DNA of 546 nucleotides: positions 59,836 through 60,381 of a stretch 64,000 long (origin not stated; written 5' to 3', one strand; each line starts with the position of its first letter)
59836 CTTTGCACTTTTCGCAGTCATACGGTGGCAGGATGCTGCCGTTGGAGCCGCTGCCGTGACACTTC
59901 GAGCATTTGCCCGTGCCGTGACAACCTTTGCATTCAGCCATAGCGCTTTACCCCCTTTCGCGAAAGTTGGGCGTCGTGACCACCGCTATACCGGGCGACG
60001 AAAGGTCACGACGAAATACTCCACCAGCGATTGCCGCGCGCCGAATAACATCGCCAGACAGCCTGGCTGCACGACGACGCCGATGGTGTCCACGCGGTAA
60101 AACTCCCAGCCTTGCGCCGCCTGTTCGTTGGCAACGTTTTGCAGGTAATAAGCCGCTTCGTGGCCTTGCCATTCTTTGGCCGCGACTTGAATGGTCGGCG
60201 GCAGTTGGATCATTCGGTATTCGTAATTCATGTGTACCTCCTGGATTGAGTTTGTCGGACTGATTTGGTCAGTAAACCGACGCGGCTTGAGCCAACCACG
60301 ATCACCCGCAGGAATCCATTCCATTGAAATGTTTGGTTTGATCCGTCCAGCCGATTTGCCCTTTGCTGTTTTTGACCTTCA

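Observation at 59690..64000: Cluster of a 4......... zinc-finger mini-protein, a DUF4177 protein, two unknown secreted proteins and a TPR-CHAT protein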

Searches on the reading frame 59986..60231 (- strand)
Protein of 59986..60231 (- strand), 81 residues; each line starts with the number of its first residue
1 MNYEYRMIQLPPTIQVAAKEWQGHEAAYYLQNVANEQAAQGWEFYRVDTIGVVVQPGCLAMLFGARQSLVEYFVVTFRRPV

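Call 3: search_protein_families(library=pfam, max_evalue=0.01, proteins=[window:59986-60231:-])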
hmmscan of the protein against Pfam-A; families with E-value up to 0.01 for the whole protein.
window:59986-60231:- (81 aa): 1 family
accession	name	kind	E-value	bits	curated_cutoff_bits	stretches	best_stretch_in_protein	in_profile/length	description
PF13783.11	DUF4177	-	0.0022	18.6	25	0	3-46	1-42/65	Domain of unknown function (DUF4177)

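Call 4: search_protein_families(library=ncbifam, max_evalue=0.01, proteins=[window:59986-60231:-])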
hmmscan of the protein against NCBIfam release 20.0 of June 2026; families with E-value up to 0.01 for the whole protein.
window:59986-60231:- (81 aa): 0 families

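Call 8: find_homologous_proteins(query=window:59986-60231:-, max_evalue=0.001)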
Query window:59986-60231:- (81 aa): 128 proteins with E <= 0.001 among 128 candidates; the best 120 are listed.
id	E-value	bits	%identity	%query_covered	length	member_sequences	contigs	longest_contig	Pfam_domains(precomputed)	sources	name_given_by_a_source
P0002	2.1e-42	160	88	99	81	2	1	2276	-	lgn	-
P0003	5.3e-42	159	86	99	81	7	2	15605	-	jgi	jgi:hypothetical protein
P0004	6.9e-41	155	85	98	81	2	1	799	-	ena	-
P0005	1.8e-38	147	80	99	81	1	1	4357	-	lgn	-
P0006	1.9e-38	147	81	98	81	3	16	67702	-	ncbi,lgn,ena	-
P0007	3.8e-38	146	81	98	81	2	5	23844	-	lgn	-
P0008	4.0e-37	143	80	100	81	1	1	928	-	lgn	-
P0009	6.9e-37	142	74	99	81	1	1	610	-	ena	-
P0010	5.1e-35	136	78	99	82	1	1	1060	-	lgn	-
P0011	1.2e-34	135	75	98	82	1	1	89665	-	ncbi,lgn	-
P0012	1.4e-34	135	87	84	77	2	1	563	-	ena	-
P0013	1.5e-34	135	73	98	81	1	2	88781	-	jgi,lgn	jgi:hypothetical protein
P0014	3.2e-34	134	75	98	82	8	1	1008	-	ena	-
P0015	3.6e-34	134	75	98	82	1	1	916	-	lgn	-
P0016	4.0e-34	134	76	99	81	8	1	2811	PF13783.12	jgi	jgi:hypothetical protein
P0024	3.3e-33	131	73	99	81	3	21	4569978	-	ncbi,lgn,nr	ncbi:MAG: DUF4177 domain-containing protein [Chloroflexi bacterium]|nr:DUF4177 domain-containing pro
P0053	3.8e-30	121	69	95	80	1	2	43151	PF13783.12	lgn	-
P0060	2.1e-29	119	65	99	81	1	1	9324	PF13783.12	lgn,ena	-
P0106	1.8e-22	97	64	95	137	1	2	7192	PF13783.12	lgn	-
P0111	5.1e-21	92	54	100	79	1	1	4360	PF13783.12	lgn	-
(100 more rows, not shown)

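Call 11: find_related_loci(query=A1, collection=genome_contigs, flank=8000)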
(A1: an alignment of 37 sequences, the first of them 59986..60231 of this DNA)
Query A1 (81 aa) in genome_contigs; peptide patterns used: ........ (x = any residue, [..] = any of these).
59 stretches matched a pattern; 55 encode a relative of the query (tblastn E <= 1e-3); 55 distinct loci.
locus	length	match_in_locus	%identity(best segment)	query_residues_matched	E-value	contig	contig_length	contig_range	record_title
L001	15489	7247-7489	86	1-81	3e-47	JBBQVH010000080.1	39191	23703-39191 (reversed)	MAG: Blastocatellia bacterium isolate Co_metawrap_1988 Cmw_1988_k141_16670838_length_39191_cov_10.9990, whole genome sho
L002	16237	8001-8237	81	1-79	1e-42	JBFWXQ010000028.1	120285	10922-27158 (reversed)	MAG: Blastocatellales bacterium isolate CA_2019_TPBS_144 NODE_1386_length_120285_cov_22.865802_TPBS, whole genome shotgu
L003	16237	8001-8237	75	1-79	1e-39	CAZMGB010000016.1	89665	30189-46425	MAG TPA_asm: uncultured Dehalococcoidia bacterium isolate SRP323688_co1_256 genome assembly, contig: NODE_518_length_896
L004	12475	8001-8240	73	1-80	8e-39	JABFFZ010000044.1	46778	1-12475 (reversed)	MAG: Chloroflexota bacterium isolate CFX8 c_000000000044, whole genome shotgun sequence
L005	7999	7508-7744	67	1-79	1e-37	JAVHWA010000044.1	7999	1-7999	MAG: Acidobacteriota bacterium isolate BP_23 scaffold_1974436, whole genome shotgun sequence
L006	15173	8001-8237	71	3-81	1e-35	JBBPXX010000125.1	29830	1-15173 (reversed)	MAG: Pyrinomonadales bacterium isolate bin.105 bin.105_S6Ck141_85492_length_29830_cov_55.4732, whole genome shotgun sequ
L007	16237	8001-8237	70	1-79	2e-35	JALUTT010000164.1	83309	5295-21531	MAG: Anaerolineae bacterium isolate 128-326_maxbin2_scaf2bin.035 128-326_scaffold_83_c1, whole genome shotgun sequence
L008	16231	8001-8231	66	3-79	1e-34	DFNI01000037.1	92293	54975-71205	MAG TPA_asm: Acetothermia bacterium UBA3571 UBA3571_contig_421, whole genome shotgun sequence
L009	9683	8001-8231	64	3-80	3e-33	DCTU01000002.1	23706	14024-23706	MAG TPA_asm: bacterium UBP9_UBA1432 isolate UBA1432 UBA1432_contig_39240, whole genome shotgun sequence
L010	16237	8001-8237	66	2-80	4e-33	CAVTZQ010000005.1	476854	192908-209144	MAG: uncultured Acidobacteriota bacterium isolate MFD04408.bin.1.50 genome assembly, contig: contig_40899, whole genome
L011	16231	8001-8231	65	3-79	1e-32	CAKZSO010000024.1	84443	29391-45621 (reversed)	MAG: Candidatus Bipolaricaulota bacterium isolate N1_Bin_METABAT__2_1 genome assembly, contig: c_000000677591, whole gen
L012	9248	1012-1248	62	1-79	1e-32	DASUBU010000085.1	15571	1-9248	MAG TPA_asm: Ktedonobacterales bacterium isolate SMAG_U2529 k141_752436, whole genome shotgun sequence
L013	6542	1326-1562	59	3-81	1e-31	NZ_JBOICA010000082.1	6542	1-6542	MAG: Pseudomonas sp. isolate SD8063_metabat2.bin.10 NODE_584_length_6542_cov_5.463445, whole genome shotgun sequence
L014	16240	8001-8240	61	1-80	3e-31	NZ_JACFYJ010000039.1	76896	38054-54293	Paraburkholderia bengalensis strain IR64_4_BI NODE_39_length_76896_cov_138.760902, whole genome shotgun sequence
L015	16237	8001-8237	58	1-79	3e-30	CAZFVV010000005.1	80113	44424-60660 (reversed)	MAG TPA_asm: uncultured Calditrichaceae bacterium isolate SRP329715_co1_261 genome assembly, contig: NODE_344_length_801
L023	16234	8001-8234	55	3-80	2e-28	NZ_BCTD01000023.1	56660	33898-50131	Azotobacter vinelandii NBRC 13581, whole genome shotgun sequence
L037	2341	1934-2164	53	3-80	2e-24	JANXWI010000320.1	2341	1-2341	MAG: Deinococcus sp. isolate GL140_1_metabat_72_sub GL140_1_k141_774049, whole genome shotgun sequence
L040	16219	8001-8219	55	3-79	1e-23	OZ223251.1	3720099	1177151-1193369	MAG: Bacteriovoracaceae bacterium isolate 56684ba0-df17-47c9-bcf5-ee076427a4fa genome assembly, chromosome: 1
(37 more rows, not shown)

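Call 23: predict_structure(alignment_id=A1)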
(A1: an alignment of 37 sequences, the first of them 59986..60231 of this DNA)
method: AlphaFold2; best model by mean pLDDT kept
length: 81 residues; sequences in the alignment: 37
mean_pLDDT: 91.6   pTM: 0.72
mean pLDDT of the five models: 91.6, 89.7, 89.4, 88.3, 88.1
residues with pLDDT >= 90: 53; 70-90: 28; 50-70: 0; < 50: 0
segments of 3 or more residues with pLDDT < 50: none
pLDDT, mean of each block of 10 residues (from residue 1): 93 83 88 96 96 90 90 96 91
secondary structure, 60 per line:
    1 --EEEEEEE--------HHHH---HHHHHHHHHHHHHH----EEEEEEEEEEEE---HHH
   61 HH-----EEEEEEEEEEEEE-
elements in order: E3-9 H18-21 H25-38 E43-54 H58-62 E68-80

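Call 28: fold_search(model_id=the predicted structure, library=pdb)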
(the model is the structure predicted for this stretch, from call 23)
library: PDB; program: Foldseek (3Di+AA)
matches with E <= 10: 639; with E <= 0.001: 0
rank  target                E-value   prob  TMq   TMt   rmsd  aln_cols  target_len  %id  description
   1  6zsc_f                2.0e-01  0.60  0.33  0.23   4.7        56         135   16  Human mitochondrial ribosome in complex with E-site tRNA (released 2020-09-16)
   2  6zs9_f                2.0e-01  0.60  0.33  0.22   4.7        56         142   16  Human mitochondrial ribosome in complex with ribosome recycling factor (released 2020-10-14)
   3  6zsb_f                2.0e-01  0.60  0.33  0.22   4.7        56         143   16  Human mitochondrial ribosome in complex with mRNA and P-site tRNA (released 2020-09-16)
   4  6sjl_E                2.1e-01  0.21  0.26  0.07  10.4        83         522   13  Structure of the Tle1 effector bound to the VgrG spike from the Type 6 secretion system (released 2020-04-29)
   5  9a56_B                2.3e-01  0.21  0.27  0.16   9.0        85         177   12  Integrative model of RPOB-NUSG by crosslinking MS and deep learning (released 2024-09-18)
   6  8xaq_A                2.6e-01  0.75  0.42  0.38   6.2        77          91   13  The thermostable and acid-tolerant DNA-binding protein (released 2024-12-11)
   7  6i9r_f                3.8e-01  0.47  0.32  0.23   5.0        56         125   14  Large subunit of the human mitochondrial ribosome in complex with Virginiamycin M and Quinupristin (released 2020-07-08)
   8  8fvy_U                3.8e-01  0.23  0.29  0.25   7.6        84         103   12  40S subunit of the Giardia lamblia 80S ribosome (released 2024-01-24)
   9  9ome_A                4.6e-01  0.47  0.41  0.46   8.2        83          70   12  CryoEM structure of FPM13 (released 2026-03-18)
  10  6ski_F                4.6e-01  0.13  0.25  0.07  10.8        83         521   12  The Tle hydrolase bound to the TTR domain of the VgrG spike of the Type 6 secretion system (released 2020-04-15)
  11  8p7x_s                4.9e-01  0.44  0.40  0.36   4.5        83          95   10  Mycoplasma pneumoniae 70S ribosome in chloramphenicol-treated cells (released 2024-11-20)
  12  6qb7_E                5.2e-01  0.82  0.44  0.33   2.9        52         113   10  Structure of the H1 domain of human KCTD16 (released 2019-02-06)
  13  9v28_sw               5.2e-01  0.23  0.28  0.30   6.4        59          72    7  Cryo- EM structure of small subunit (head) of 75S ribosome with A/P- & P/E- tRNAs from Entamoeba histolytica (released 2025-10-08)
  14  3f8m_B                5.2e-01  0.14  0.22  0.11  11.2        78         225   18  Crystal Structure of PhnF from Mycobacterium smegmatis (released 2009-11-17)
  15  6qb7_A                5.5e-01  0.80  0.43  0.33   2.7        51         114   10  Structure of the H1 domain of human KCTD16 (released 2019-02-06)
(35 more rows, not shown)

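Call 33: search_dna_similar(query=window:59986-60231:-, collection=phages, mode=protein, max_evalue=0.001, max_rows=25)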
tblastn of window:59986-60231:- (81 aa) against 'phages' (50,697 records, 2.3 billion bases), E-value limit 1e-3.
Records with a match: 4; places in all: 4; records where one place covers at least 80% of the query: 4.
Best place of each record, by identity: <60% 4.
By first word of the organism name: Escherichia 2; Haemophilus 2.
By host as written in the record: Escherichia coli K88 2; - 2.
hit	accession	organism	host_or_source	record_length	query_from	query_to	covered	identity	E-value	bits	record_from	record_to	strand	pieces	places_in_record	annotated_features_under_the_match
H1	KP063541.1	Escherichia phage P88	Escherichia coli K88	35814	3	81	98%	54.4%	3e-21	91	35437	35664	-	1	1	hypothetical protein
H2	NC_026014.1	Escherichia phage P88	Escherichia coli K88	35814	3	81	98%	54.4%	3e-21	91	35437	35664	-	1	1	hypothetical protein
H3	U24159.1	Haemophilus phage HP1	-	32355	1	81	100%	42.0%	3e-13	68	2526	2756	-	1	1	hypothetical protein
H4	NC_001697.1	Haemophilus phage HP1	-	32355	1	81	100%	42.0%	3e-13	68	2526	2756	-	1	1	hypothetical protein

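Call 34: search_dna_similar(query=window:59986-60231:-, collection=plasmids, mode=protein, max_evalue=0.001, max_rows=25)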
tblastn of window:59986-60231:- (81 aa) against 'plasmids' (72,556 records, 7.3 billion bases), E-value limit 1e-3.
Records with a match: 8; places in all: 8; records where one place covers at least 80% of the query: 8.
Best place of each record, by identity: <60% 8.
By first word of the organism name: Klebsiella 6; Thermus 2.
By predicted mobility (MOB-suite, as given by PLSDB): non-mobilizable 6; conjugative 2.
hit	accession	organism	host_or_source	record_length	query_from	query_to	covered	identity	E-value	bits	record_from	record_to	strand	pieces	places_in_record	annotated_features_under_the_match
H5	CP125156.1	Klebsiella pneumoniae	-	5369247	3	81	98%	48.8%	4e-18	83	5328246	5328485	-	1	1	DUF4177 domain-containing protein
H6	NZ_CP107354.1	Klebsiella pneumoniae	Homo sapiens,sputum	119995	3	81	98%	48.8%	4e-18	83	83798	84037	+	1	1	hypothetical protein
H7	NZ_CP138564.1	Klebsiella pneumoniae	Homo sapiens,pure culture,sputum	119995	3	81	98%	48.8%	4e-18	83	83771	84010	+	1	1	hypothetical protein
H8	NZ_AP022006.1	Klebsiella quasipneumoniae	-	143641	3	81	98%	48.8%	4e-18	83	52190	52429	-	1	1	hypothetical protein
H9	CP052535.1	Klebsiella pneumoniae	Homo sapiens,blood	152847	3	81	98%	48.8%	4e-18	83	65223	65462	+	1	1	DUF4177 domain-containing protein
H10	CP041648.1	Klebsiella pneumoniae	Homo sapiens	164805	3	81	98%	48.8%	4e-18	83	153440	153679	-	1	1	DUF4177 domain-containing protein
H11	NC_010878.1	Thermus sp. 4C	-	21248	1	77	95%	31.6%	9e-7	51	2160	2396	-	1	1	none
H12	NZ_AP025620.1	Thermus thermophilus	-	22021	1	77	95%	30.4%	8e-7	51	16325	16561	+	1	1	hypothetical protein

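Call 35: get_annotated_region(hit=H2, flank=3000)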
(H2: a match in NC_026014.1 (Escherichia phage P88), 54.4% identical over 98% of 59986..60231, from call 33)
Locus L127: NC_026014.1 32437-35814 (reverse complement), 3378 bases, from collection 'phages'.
description: Enterobacteria phage P88, complete genome.
organism: Escherichia phage P88 (NCBI taxid 1567486)
taxonomy: Viruses; Duplodnaviria; Heunggongvirae; Uroviricota; Caudoviricetes; Peduoviridae; Xuanwuvirus; Xuanwuvirus P88
host: Escherichia coli K88; source: -; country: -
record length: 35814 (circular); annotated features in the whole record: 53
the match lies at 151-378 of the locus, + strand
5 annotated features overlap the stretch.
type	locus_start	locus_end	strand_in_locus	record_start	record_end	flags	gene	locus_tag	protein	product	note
CDS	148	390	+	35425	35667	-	-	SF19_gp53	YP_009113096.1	hypothetical protein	-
CDS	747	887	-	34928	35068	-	-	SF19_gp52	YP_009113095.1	MokW-like host killing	hok/gef family protein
CDS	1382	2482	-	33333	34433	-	-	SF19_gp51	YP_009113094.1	tail protein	-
CDS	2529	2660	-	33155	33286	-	-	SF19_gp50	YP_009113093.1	hypothetical protein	-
CDS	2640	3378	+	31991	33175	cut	-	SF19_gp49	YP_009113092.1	tail sheath family protein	-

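Call 36: get_annotated_region(hit=H4, flank=3000)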
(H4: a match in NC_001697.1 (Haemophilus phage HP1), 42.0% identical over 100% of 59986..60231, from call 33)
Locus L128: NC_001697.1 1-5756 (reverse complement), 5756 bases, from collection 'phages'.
description: Haemophilus phage HP1 strain HP1c1, complete genome.
organism: Haemophilus phage HP1 (NCBI taxid 2992577)
taxonomy: Viruses; Duplodnaviria; Heunggongvirae; Uroviricota; Caudoviricetes; Peduoviridae; Hpunavirus; Hpunavirus HP1
host: -; source: -; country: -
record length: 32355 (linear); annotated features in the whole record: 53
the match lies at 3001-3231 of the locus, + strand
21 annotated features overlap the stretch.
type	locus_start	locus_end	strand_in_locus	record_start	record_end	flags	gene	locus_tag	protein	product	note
CDS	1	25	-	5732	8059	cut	rep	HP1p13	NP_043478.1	nicking at origin of replication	-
CDS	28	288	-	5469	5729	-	-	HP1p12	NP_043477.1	hypothetical protein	orf9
CDS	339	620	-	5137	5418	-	-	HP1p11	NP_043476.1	hypothetical protein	orf8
CDS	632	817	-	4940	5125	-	-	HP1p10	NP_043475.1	hypothetical protein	orf7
CDS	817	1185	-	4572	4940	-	-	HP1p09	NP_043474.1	hypothetical protein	orf6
CDS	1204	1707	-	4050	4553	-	-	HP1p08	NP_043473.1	hypothetical protein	orf5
CDS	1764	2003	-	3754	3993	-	cox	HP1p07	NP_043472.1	Cox-like excisionase and repressor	-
regulatory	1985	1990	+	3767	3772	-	-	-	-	minus_35_signal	PL promoter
regulatory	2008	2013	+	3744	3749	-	-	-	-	minus_10_signal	PL promoter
regulatory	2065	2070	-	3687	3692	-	-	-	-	minus_10_signal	PR2 promoter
regulatory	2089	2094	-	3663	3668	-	-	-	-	minus_35_signal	PR2 promoter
regulatory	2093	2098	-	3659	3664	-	-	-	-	minus_10_signal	PR1 promoter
regulatory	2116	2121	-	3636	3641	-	-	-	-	minus_35_signal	PR1 promoter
CDS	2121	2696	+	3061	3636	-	cI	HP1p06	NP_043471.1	CI repressor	-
CDS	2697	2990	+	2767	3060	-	-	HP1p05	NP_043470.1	hypothetical protein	orf4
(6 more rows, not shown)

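Call 38: search_protein_families(library=padloc, max_evalue=0.1, proteins=[window:59986-60231:-, L128:3001-3234:+, L128:3235-3441:+, L128:2697-2990:+, L128:3442-4059:+])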
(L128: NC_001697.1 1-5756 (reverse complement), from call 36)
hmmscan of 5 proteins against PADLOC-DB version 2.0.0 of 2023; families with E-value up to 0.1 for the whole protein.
window:59986-60231:- (81 aa): 0 families

L128:3001-3234:+ (77 aa): 1 family
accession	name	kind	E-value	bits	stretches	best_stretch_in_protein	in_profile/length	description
PDLC04921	PDC-S14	-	0.0025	15.1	1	24-51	236-260/280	-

L128:3235-3441:+ (68 aa): 0 families

L128:2697-2990:+ (97 aa): 0 families

L128:3442-4059:+ (205 aa): 0 families

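Call 39: search_protein_families(library=phrogs, max_evalue=0.01, proteins=[window:59986-60231:-, L128:3001-3234:+, L128:3235-3441:+, L128:2697-2990:+, L128:3442-4059:+])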
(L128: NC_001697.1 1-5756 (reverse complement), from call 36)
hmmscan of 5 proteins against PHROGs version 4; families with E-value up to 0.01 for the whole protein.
window:59986-60231:- (81 aa): 1 family
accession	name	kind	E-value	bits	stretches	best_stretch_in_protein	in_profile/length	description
phrog_12383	-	unknown function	1.7e-29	102.8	1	3-81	2-79/79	-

L128:3001-3234:+ (77 aa): 1 family
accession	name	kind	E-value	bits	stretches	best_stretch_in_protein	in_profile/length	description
phrog_12383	-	unknown function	3.7e-38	130.6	1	2-77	1-79/79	-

L128:3235-3441:+ (68 aa): 0 families

L128:2697-2990:+ (97 aa): 0 families

L128:3442-4059:+ (205 aa): 1 family
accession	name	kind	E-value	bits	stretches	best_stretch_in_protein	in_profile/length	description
phrog_6169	-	unknown function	0.0014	19.7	1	44-111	11-78/165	-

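Call 40: search_protein_families(library=pfam, max_evalue=0.01, proteins=[L128:3235-3441:+, L128:2697-2990:+, L128:3442-4059:+, L128:3001-3234:+])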
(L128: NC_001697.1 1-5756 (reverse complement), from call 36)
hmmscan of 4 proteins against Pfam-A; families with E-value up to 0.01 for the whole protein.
L128:3235-3441:+ (68 aa): 1 family
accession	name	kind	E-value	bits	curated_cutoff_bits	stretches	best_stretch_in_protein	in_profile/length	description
PF01809.23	YidD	-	1.9e-20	72.8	27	1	5-64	3-63/67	Putative membrane protein insertion efficiency factor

L128:2697-2990:+ (97 aa): 1 family
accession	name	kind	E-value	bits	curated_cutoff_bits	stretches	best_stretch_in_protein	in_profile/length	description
PF20631.3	CoV_NSP13_1B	-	0.0011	19.7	28.4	1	9-63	23-76/82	Coronavirus Nonstructural protein 13, 1B domain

L128:3442-4059:+ (205 aa): 0 families

L128:3001-3234:+ (77 aa): 1 family
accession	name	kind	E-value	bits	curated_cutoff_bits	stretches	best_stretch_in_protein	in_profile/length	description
PF13783.11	DUF4177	-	6e-05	23.6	25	1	3-46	1-43/65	Domain of unknown function (DUF4177)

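Call 49: search_protein_families(library=pfam, alignment_id=A3, max_evalue=0.00001)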
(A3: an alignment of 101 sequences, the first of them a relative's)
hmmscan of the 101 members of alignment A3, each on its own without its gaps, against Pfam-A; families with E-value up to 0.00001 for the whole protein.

A. member 1, L001:6424-6834:+ (137 aa): 0 families

B. families by the number of members that match (of 101 scanned): 112 families (the first 25 are shown)
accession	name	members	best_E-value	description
PF24801.1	FNIII-A_GpJ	3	1.2e-46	Tip attachment protein J,FNIII-A domain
PF13550.12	Phage-tail_3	3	1.9e-06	Putative phage tail protein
PF01435.24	Peptidase_M48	2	3e-26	Peptidase family M48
PF07676.18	PD40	2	1.6e-12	WD40-like Beta Propeller Repeat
PF05099.18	TerB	2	3.8e-07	Tellurite resistance protein TerB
PF02538.19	Hydantoinase_B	1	4.6e-99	Hydantoinase B/oxoprolinase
PF00400.38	WD40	1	4.1e-90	WD domain, G-beta repeat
PF24814.1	WD40_Prp19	1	1.6e-81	Prp19 WD40 domain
PF25174.1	Beta-prop_THOC3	1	1.4e-80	THOC3 beta-propeller domain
PF03306.18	AAL_decarboxy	1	2.6e-78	Alpha-acetolactate decarboxylase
PF25175.1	Beta-prop_WDR5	1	4.2e-78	WDR5 beta-propeller domain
PF25173.1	Beta-prop_WDR3_1st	1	8.3e-74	WDR3 first beta-propeller domain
PF00654.25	Voltage_CLC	1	3.4e-71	Voltage gated chloride channel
PF03483.22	B3_4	1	6.7e-70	B3/4 domain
PF24817.1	WD40_WDHD1_1st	1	4.3e-68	WDHD1 first WD40 domain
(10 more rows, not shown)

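Call 52: search_protein_families(library=pfam, max_evalue=0.01, proteins=[L002:8933-10500:+])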
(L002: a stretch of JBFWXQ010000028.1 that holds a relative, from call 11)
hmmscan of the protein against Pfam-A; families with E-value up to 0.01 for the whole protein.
L002:8933-10500:+ (522 aa): 1 family
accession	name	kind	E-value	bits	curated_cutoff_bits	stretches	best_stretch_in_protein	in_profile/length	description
PF13809.12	Tubulin_2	-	2.7e-67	228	27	1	20-367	1-355/356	Tubulin like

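Call 58: search_solved_structures(query=A1, max_evalue=1)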
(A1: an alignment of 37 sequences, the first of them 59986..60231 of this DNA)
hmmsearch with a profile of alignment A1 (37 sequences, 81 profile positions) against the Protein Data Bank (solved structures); distinct sequences matched with E-value up to 1: 2.
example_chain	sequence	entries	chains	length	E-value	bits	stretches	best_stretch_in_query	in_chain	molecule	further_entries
4za3_B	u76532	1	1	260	0.026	17.7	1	20-55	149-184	rRNA N-glycosidase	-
4z8s_B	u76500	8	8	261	0.027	17.7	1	20-55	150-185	rRNA N-glycosidase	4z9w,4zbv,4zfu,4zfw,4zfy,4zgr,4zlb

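Call 68: get_annotated_region(hit=H9, flank=4000)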
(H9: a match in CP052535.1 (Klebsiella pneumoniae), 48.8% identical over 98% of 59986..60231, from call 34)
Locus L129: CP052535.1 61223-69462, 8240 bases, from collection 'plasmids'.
description: Klebsiella pneumoniae strain B16KP0157 plasmid pB16KP0157-2, complete sequence
organism: Klebsiella pneumoniae (NCBI taxid 573)
taxonomy: Bacteria; Pseudomonadota; Gammaproteobacteria; Enterobacterales; Enterobacteriaceae; Klebsiella; Klebsiella pneumoniae
host: -; source: Homo sapiens,blood; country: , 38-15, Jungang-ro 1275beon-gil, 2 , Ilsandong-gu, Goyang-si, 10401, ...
typing (MOB-suite, as given by PLSDB): conjugative; replicon IncFIA,IncFII; relaxase MOBF,MOBF; mating-pair formation MPF_F
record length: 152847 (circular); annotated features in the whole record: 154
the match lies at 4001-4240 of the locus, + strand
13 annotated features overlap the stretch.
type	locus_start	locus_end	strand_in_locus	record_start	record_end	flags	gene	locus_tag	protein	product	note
CDS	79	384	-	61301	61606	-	ccdB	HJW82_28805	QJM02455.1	type II toxin-antitoxin system toxin CcdB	-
CDS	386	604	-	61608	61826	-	ccdA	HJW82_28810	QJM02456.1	type II toxin-antitoxin system antitoxin CcdA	-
CDS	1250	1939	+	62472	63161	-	-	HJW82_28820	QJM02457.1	RES family NAD+ phosphorylase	-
CDS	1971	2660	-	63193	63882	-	-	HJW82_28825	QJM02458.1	hypothetical protein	-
CDS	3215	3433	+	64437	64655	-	ccdA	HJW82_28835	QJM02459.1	type II toxin-antitoxin system antitoxin CcdA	-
CDS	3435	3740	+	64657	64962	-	ccdB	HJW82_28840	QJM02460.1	type II toxin-antitoxin system toxin CcdB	-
CDS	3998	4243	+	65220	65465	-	-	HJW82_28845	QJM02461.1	DUF4177 domain-containing protein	-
CDS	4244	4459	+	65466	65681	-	-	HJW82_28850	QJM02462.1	membrane protein insertion efficiency factor YidD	-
CDS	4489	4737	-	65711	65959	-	-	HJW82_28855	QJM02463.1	hypothetical protein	-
CDS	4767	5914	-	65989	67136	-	-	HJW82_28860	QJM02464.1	IS3 family transposase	-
CDS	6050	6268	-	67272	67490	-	-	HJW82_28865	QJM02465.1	hypothetical protein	-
CDS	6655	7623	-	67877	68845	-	-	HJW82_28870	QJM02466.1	IS5 family transposase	-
CDS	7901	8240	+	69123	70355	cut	-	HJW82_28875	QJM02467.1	MFS transporter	-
